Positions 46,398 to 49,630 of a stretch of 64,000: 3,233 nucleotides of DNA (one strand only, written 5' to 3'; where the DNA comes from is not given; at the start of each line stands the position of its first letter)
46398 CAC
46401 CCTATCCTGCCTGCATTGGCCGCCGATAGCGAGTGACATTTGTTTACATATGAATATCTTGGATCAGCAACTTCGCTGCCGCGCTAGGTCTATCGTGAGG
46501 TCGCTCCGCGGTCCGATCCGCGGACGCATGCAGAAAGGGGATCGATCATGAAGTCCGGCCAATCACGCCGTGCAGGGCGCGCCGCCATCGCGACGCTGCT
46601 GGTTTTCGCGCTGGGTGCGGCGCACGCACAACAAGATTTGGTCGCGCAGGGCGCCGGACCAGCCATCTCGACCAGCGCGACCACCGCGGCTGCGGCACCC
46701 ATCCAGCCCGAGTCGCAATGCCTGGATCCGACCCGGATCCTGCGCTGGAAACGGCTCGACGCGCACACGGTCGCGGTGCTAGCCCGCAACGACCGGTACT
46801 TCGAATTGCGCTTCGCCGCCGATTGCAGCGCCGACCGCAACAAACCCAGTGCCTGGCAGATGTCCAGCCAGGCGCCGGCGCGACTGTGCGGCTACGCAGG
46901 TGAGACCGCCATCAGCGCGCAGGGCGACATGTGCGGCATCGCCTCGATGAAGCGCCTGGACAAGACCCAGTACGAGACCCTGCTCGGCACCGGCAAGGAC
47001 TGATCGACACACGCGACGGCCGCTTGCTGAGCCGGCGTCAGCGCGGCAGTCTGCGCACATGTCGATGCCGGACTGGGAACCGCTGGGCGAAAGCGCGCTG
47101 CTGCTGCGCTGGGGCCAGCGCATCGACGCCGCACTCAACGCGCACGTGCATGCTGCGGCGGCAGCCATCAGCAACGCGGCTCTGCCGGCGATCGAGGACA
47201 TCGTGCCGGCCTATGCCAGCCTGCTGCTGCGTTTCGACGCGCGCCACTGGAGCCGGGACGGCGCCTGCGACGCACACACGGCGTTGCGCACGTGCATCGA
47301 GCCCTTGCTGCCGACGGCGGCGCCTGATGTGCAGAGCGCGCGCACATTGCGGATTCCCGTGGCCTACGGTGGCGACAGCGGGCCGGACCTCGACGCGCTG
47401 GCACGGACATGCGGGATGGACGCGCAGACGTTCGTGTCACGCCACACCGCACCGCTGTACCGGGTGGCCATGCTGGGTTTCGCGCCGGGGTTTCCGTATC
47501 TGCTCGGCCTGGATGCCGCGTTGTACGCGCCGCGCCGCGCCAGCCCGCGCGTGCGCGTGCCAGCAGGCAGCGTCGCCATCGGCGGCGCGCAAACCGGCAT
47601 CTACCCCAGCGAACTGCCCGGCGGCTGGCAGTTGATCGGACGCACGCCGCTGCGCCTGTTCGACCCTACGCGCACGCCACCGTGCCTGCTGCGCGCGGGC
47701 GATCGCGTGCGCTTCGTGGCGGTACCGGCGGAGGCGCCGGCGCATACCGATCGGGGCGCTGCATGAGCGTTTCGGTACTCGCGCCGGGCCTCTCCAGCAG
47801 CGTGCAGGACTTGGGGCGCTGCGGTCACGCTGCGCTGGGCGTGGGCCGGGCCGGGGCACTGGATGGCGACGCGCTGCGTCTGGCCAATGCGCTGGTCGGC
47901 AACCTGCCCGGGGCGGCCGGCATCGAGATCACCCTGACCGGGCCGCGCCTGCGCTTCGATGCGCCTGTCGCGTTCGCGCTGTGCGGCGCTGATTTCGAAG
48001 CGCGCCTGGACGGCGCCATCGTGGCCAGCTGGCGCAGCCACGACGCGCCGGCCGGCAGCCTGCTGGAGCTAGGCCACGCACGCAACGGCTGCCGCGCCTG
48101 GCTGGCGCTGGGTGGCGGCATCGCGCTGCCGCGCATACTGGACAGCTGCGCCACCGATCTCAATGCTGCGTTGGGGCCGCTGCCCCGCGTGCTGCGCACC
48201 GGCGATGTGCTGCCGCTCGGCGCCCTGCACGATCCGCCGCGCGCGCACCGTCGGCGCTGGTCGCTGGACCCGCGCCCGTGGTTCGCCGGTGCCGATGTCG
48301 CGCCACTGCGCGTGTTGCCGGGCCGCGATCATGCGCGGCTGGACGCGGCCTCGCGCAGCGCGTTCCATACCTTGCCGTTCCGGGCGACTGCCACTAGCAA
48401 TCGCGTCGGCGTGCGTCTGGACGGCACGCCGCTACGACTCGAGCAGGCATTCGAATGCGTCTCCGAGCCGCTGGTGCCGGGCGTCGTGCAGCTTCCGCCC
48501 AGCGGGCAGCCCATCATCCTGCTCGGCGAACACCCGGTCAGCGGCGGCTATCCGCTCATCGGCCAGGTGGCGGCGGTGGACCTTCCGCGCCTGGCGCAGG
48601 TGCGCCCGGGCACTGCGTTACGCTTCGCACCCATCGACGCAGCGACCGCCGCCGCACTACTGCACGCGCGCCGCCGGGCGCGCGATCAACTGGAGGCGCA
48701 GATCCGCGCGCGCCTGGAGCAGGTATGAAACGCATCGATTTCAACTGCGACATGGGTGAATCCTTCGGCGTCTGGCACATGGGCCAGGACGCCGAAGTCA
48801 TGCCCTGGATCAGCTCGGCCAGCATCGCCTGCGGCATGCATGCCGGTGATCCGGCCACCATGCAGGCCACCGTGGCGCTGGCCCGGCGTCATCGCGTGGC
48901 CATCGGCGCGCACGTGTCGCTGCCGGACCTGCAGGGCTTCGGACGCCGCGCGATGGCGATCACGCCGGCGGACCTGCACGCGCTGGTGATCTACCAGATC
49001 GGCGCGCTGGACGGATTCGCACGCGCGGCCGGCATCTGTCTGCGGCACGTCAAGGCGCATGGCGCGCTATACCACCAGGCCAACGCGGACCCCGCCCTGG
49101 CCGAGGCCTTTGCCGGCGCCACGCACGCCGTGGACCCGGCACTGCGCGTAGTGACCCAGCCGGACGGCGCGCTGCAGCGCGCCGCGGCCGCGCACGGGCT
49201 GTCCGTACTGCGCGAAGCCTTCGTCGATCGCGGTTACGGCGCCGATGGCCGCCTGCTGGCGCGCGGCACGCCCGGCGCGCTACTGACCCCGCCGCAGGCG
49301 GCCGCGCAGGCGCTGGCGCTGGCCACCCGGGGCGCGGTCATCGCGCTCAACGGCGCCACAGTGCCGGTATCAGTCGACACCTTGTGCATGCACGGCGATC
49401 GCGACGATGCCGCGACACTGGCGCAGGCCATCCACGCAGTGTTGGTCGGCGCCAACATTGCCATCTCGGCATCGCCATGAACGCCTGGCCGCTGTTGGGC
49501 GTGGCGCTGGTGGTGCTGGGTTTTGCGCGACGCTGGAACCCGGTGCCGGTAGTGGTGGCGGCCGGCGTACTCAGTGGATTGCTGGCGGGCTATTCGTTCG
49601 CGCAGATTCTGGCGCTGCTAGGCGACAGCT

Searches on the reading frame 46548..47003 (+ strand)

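Call 66: search_protein_families(library=pfam, proteins=[window:46548-47003:+], max_evalue=0.01)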
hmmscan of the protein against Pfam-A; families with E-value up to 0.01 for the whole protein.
window:46548-47003:+ (151 aa): 1 family
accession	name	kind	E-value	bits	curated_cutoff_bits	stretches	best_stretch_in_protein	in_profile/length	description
PF20101.4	DUF6491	-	3.7e-05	24.2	27.5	1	14-144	8-129/138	Family of unknown function (DUF6491)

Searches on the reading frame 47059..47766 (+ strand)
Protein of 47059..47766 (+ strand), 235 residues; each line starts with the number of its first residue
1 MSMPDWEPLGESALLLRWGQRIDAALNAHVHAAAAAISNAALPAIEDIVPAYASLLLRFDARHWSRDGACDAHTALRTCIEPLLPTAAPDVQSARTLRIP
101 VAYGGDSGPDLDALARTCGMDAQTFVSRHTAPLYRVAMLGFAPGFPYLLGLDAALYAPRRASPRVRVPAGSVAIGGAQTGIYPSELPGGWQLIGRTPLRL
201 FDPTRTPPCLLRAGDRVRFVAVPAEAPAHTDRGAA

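Call 66: search_protein_families(library=pfam, proteins=[window:47059-47766:+], max_evalue=0.01)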
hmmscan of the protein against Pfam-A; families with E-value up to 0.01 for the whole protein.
window:47059-47766:+ (235 aa): 2 families
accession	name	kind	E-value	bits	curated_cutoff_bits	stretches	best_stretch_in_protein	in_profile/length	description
PF02682.21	CT_C_D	-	9.7e-72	241.3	22.1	1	6-211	3-202/202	Carboxyltransferase domain, subdomain C and D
PF15414.12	DUF4621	-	0.0058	16.1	27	1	35-104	152-219/329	Protein of unknown function (DUF4621)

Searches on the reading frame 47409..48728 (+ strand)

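Call 66: search_protein_families(library=pfam, proteins=[window:47409-48728:+], max_evalue=0.01)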
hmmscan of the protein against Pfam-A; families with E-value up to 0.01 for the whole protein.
window:47409-48728:+ (439 aa): 1 family
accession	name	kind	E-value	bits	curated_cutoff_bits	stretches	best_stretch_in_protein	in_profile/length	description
PF02626.20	CT_A_B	-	2.6e-80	270.3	25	1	143-407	1-260/261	Carboxyltransferase domain, subdomain A and B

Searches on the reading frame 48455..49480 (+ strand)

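Call 66: search_protein_families(library=pfam, proteins=[window:48455-49480:+], max_evalue=0.01)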
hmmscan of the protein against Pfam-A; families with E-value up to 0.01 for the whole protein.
window:48455-49480:+ (341 aa): 1 family
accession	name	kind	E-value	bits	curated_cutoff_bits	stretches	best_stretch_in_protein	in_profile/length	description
PF03746.21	LamB_YcsF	-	2.8e-90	302.6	22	1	94-330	1-238/239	LamB/YcsF family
